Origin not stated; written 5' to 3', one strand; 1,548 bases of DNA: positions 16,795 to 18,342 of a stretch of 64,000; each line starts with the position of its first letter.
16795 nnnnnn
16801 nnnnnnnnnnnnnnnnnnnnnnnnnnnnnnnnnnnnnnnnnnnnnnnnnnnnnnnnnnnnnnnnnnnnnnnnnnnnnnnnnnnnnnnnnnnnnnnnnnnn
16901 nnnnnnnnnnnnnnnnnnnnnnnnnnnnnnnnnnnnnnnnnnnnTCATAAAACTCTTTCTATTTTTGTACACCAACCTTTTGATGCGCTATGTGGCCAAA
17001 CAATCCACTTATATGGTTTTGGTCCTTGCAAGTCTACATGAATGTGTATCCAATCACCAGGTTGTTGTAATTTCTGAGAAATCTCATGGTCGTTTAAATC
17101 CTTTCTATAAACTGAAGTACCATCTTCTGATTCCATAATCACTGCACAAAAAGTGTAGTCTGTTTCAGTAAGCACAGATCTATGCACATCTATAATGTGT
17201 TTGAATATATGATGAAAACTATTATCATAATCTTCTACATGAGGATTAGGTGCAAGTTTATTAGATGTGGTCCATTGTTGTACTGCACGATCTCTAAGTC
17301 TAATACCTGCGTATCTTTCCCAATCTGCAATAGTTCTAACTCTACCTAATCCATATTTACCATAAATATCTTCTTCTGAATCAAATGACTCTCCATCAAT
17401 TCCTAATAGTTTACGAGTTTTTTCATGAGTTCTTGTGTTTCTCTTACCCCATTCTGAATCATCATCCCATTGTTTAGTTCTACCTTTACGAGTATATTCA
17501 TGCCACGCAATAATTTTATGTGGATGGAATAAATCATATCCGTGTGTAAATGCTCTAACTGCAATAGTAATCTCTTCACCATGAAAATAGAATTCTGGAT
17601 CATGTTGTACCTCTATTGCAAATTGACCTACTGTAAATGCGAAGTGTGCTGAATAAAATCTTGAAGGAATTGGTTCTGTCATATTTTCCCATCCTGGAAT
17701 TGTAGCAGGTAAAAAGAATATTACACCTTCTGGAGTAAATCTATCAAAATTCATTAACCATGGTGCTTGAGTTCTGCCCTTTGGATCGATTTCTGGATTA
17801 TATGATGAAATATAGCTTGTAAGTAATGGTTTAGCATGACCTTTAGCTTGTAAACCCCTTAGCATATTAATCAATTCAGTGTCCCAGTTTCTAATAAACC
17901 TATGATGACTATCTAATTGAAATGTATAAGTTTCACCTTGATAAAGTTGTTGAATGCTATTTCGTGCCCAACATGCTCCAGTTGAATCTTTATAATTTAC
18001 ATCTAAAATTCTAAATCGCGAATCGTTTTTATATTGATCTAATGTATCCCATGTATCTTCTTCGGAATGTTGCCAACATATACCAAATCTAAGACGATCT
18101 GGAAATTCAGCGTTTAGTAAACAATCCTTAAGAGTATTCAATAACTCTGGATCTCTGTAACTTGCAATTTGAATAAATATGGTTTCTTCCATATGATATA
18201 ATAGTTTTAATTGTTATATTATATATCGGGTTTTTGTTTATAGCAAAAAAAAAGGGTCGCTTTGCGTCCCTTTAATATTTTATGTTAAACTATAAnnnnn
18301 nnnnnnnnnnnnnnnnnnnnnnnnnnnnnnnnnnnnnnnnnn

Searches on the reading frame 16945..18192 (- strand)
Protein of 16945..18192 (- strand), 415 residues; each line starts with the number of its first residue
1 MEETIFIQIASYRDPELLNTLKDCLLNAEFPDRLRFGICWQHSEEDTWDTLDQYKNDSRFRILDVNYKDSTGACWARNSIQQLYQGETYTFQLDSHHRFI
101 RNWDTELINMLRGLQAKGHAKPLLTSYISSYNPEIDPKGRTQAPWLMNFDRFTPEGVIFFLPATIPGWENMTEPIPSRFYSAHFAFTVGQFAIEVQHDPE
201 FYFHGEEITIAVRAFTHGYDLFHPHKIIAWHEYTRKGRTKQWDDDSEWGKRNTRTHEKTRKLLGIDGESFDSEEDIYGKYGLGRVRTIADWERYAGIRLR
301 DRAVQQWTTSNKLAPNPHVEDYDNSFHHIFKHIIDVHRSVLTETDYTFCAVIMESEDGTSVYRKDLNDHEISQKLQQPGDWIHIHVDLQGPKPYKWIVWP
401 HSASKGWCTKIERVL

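Call 16: search_protein_families(library=phrogs, proteins=[window:16945-18192:-], max_evalue=0.001)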
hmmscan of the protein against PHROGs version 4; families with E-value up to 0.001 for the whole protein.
window:16945-18192:- (415 aa): 1 family
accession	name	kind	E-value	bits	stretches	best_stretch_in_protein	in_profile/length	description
phrog_24687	-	moron, auxiliary metabolic gene and host takeover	9.9e-175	582.4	1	3-411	2-405/409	glycosyltransferase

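Call 17: search_protein_families(library=pfam, proteins=[window:16945-18192:-], max_evalue=0.001)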
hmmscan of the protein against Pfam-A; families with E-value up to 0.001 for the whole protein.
window:16945-18192:- (415 aa): 1 family
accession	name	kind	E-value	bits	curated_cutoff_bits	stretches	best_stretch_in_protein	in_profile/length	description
PF11397.14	GlcNAc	-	1.6e-74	251.9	21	2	57-297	96-348/352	Glycosyltransferase (GlcNAc)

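Call 18: search_dna_similar(query=window:16945-18192:-, collection=phages, mode=protein, max_rows=15)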
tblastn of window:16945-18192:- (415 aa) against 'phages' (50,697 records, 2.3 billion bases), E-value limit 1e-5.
Records with a match: 4; places in all: 4; records where one place covers at least 80% of the query: 4.
Best place of each record, by identity: <60% 4.
By first word of the organism name: Xanthomonas 2; Stenotrophomonas 2.
By host as written in the record: Xanthomonas oryzae pv. oryzae 1; Xanthomonas citri 1; Stenotrophomonas maltophilia SRM01 1; Stenotrophomonas maltophilia 1.
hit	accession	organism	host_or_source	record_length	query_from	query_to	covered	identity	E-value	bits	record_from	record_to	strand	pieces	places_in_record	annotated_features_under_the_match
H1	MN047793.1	Xanthomonas phage Xoo-sp13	Xanthomonas oryzae pv. oryzae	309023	4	413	99%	47.3%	2e-126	407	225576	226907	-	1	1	glycosyl transferase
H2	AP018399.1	Xanthomonas phage XacN1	Xanthomonas citri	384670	1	413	100%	45.9%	2e-122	396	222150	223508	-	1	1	glycosyltransferase family protein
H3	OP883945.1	Stenotrophomonas phage CM1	Stenotrophomonas maltophilia SRM01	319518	4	407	97%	42.3%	4e-113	369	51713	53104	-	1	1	record has no annotation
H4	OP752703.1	Stenotrophomonas phage RAS14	Stenotrophomonas maltophilia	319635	4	407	97%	42.3%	4e-113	369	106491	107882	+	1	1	hypothetical protein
